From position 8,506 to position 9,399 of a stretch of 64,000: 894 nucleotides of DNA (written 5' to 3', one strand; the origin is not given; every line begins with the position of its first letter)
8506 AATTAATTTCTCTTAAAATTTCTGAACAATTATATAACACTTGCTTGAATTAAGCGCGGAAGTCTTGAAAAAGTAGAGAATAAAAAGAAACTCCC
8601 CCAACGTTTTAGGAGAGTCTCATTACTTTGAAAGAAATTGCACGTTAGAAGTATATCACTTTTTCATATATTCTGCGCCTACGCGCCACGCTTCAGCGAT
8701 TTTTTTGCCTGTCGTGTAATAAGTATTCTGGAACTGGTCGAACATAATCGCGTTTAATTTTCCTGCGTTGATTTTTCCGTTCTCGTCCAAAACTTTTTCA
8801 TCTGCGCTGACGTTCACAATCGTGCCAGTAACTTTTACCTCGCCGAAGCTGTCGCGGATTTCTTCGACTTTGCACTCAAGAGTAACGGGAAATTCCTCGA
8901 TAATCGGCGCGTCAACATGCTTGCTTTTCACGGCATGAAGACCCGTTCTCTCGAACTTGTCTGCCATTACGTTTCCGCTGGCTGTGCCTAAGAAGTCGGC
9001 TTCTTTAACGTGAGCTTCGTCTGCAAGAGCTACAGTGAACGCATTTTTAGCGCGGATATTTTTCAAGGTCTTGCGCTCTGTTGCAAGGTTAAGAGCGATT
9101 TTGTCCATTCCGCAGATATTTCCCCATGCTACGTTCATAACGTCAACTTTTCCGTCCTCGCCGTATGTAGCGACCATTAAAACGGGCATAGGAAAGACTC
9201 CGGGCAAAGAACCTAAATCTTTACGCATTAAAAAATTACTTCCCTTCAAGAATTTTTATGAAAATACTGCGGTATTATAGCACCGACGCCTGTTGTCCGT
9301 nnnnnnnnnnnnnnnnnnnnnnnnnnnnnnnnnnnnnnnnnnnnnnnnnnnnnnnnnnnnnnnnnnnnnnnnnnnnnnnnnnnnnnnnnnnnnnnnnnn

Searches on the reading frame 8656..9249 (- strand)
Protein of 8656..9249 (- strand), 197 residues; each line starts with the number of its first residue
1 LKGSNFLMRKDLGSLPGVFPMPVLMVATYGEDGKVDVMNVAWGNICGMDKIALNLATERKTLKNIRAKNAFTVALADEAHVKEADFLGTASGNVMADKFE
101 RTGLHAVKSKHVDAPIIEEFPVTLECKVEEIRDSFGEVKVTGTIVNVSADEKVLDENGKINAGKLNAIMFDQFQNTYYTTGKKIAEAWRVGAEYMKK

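Call 35: search_protein_families(library=pfam, proteins=[window:8656-9249:-], max_evalue=0.00001)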
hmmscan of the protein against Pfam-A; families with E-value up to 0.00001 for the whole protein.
window:8656-9249:- (197 aa): 1 family
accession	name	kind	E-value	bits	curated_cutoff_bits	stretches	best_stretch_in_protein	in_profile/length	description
PF01613.24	Flavin_Reduct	-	2.8e-17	63.7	27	1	19-155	4-139/153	Flavin reductase like domain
